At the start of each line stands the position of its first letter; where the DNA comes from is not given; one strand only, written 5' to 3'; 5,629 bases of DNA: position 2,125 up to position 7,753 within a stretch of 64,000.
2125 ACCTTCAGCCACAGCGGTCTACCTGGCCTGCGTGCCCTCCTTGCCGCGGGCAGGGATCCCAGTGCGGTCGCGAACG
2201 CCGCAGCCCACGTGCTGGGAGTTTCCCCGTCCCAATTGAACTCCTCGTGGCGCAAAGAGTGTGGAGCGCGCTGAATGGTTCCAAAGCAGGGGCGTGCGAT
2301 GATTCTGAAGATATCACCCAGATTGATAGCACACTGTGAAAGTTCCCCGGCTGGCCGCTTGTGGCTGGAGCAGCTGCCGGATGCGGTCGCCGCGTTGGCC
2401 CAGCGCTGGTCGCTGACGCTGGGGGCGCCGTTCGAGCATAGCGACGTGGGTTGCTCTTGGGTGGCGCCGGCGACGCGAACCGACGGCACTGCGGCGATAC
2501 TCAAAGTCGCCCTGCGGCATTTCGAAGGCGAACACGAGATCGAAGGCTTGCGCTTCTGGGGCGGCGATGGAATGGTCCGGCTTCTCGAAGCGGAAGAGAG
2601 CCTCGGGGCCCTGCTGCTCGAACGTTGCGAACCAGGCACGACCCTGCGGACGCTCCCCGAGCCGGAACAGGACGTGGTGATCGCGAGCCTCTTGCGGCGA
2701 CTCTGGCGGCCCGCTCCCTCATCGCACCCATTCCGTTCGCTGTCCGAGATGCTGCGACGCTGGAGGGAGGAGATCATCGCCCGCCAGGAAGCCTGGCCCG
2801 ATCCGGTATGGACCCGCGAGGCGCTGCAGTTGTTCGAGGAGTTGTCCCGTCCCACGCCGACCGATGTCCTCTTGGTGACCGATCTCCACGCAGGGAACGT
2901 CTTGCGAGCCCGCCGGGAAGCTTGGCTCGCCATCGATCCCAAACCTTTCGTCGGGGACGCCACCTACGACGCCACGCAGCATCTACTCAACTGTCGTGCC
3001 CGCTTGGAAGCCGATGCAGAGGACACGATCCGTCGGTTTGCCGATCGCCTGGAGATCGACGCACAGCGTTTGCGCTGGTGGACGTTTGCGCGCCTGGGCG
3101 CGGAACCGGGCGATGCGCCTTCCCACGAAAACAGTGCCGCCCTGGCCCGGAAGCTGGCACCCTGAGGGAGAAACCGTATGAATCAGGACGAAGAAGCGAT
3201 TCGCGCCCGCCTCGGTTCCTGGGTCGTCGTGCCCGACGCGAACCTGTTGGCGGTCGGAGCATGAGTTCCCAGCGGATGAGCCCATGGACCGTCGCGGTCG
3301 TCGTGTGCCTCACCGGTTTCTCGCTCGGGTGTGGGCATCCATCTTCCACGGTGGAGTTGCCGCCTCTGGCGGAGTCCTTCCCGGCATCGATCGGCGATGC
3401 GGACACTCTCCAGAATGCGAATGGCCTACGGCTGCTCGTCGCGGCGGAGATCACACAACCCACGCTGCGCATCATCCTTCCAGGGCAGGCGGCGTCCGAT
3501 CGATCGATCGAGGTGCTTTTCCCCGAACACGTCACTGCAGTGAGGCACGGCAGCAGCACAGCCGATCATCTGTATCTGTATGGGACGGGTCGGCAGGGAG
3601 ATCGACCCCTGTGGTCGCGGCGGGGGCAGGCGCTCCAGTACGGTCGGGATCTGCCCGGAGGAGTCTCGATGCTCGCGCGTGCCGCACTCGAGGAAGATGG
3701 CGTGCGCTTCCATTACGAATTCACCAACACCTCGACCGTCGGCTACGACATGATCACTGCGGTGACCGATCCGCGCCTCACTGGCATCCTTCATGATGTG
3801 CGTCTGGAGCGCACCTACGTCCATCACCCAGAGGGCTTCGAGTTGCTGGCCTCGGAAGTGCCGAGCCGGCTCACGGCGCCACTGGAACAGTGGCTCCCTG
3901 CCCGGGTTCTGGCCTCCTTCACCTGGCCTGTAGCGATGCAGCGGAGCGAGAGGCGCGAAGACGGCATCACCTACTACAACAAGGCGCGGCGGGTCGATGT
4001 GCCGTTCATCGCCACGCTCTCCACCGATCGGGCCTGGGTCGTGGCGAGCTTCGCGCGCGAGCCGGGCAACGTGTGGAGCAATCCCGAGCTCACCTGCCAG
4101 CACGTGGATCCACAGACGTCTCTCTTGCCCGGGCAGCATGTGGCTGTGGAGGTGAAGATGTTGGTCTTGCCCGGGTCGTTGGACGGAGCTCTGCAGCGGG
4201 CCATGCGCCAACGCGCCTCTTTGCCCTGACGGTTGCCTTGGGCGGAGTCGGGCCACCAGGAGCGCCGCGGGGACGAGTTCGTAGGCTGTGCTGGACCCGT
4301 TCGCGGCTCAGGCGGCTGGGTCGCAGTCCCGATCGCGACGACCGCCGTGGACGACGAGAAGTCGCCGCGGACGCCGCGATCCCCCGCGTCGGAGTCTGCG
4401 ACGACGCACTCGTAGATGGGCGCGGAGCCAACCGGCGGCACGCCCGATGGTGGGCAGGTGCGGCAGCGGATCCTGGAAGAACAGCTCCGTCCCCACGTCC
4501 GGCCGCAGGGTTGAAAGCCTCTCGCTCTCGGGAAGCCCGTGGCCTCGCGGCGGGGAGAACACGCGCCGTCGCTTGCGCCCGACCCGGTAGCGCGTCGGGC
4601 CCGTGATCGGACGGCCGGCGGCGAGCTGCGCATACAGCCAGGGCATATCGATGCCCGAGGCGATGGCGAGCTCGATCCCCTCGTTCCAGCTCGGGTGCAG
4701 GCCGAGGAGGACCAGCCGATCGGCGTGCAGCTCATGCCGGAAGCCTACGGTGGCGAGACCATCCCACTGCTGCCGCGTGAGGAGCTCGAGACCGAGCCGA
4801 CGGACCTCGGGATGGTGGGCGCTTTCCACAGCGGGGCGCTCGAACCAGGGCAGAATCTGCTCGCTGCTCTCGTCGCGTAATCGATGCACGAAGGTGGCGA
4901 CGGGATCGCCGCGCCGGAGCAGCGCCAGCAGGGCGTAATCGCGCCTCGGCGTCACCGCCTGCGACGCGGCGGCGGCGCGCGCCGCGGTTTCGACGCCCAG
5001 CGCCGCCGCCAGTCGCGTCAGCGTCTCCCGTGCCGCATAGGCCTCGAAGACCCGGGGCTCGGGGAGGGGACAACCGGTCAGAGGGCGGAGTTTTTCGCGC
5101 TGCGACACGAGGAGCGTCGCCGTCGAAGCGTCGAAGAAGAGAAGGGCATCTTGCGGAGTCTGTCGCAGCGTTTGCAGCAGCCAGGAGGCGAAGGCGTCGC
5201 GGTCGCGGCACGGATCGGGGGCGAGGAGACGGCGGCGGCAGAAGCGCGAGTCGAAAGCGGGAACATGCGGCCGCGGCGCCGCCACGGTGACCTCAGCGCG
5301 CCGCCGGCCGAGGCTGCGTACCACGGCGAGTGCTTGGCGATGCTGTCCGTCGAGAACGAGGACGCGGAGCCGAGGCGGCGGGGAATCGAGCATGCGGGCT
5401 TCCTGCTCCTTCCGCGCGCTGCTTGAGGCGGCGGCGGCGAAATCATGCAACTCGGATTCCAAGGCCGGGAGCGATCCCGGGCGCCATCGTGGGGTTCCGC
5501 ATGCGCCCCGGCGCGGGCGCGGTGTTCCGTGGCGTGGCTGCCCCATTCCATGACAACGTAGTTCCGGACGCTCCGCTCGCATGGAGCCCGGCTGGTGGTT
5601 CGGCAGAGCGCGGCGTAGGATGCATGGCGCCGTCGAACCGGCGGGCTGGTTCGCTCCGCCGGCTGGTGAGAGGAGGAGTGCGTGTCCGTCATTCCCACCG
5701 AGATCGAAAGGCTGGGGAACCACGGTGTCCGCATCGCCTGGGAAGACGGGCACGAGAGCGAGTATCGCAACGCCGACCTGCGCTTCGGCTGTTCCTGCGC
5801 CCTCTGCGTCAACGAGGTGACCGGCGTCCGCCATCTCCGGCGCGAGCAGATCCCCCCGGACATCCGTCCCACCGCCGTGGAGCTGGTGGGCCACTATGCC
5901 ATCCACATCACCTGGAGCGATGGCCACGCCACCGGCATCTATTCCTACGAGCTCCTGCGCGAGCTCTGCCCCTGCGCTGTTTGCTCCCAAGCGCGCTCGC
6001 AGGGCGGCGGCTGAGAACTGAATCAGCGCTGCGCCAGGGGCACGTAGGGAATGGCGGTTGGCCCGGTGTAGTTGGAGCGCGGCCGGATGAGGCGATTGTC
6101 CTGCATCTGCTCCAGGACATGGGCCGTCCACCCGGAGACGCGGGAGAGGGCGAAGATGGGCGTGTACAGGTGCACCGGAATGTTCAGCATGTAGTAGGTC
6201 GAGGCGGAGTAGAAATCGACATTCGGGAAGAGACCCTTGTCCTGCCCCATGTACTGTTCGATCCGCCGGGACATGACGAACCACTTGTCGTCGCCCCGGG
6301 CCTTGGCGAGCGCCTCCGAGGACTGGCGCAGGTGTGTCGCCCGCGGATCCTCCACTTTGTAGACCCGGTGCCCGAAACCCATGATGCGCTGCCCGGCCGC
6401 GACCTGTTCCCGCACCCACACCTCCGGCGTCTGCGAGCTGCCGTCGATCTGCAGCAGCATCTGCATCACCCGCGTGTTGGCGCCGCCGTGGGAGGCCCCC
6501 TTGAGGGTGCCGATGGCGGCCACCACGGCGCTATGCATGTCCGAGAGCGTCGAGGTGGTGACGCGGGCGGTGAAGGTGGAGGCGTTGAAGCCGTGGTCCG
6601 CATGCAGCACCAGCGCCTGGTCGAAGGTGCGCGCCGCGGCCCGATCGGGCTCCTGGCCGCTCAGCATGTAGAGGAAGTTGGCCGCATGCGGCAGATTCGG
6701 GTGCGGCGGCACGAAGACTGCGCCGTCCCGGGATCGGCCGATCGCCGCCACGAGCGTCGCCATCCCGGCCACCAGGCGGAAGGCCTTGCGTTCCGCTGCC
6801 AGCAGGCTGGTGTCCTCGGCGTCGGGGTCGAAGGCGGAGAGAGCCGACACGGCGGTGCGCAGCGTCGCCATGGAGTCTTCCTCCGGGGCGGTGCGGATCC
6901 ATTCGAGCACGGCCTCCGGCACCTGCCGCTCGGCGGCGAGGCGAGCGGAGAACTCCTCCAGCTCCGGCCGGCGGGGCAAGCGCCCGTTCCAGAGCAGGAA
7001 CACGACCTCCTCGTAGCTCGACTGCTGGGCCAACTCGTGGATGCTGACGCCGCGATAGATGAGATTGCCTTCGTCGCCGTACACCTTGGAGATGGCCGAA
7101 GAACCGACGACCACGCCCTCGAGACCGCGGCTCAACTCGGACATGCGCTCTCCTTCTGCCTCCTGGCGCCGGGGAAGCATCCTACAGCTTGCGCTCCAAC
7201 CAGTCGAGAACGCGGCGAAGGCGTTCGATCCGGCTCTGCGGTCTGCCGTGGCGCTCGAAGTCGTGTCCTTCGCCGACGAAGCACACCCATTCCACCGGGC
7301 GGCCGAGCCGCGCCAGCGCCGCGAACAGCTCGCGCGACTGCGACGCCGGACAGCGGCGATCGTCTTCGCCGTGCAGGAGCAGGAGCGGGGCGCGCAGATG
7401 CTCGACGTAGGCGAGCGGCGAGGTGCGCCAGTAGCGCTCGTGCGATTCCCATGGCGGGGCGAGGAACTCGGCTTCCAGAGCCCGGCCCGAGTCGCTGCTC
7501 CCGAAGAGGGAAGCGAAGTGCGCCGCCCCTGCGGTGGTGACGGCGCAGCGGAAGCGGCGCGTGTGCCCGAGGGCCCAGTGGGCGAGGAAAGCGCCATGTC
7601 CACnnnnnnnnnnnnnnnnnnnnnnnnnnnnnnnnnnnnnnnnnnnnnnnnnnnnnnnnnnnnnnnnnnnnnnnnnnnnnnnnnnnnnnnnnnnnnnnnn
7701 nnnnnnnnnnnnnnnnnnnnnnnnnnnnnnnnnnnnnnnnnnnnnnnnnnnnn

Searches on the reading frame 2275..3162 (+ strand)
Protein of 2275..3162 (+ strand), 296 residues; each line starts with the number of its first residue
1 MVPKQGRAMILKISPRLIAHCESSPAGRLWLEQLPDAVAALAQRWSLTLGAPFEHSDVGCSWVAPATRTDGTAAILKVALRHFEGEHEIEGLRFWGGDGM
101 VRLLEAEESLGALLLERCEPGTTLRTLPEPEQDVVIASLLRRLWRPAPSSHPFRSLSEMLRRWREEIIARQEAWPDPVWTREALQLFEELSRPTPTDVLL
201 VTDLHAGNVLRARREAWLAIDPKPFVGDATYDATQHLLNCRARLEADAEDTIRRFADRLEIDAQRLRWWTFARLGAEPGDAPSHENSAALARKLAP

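Call 32: search_protein_families(library=pfam, proteins=[window:2275-3162:+], max_evalue=0.001)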
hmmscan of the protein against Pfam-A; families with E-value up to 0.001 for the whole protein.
window:2275-3162:+ (296 aa): 1 family
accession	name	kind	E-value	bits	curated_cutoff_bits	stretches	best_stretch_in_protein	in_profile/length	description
PF04655.20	APH_6_hur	-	1.9e-33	116.3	27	1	57-274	12-241/252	Aminoglycoside/hydroxyurea antibiotic resistance kinase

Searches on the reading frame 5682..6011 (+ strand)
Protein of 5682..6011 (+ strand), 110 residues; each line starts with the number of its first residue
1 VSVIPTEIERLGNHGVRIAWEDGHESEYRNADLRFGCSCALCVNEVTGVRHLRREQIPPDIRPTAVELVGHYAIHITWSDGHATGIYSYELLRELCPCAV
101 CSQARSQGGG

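Call 34: search_protein_families(library=pfam, proteins=[window:5682-6011:+], max_evalue=0.001)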
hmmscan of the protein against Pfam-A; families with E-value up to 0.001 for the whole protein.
window:5682-6011:+ (110 aa): 1 family
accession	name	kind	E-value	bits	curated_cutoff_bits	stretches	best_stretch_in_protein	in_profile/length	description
PF06155.17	GBBH-like_N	-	6.3e-27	94.6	22.8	1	13-93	7-85/85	Gamma-butyrobetaine hydroxylase-like, N-terminal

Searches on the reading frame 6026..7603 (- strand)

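Call 32: search_protein_families(library=pfam, proteins=[window:6026-7603:-], max_evalue=0.001)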
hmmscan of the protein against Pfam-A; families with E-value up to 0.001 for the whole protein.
window:6026-7603:- (526 aa): 1 family
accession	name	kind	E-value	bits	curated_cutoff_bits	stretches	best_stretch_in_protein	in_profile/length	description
PF00285.26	Citrate_synt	-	3.4e-132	441.2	27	1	160-509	1-357/357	Citrate synthase, C-terminal domain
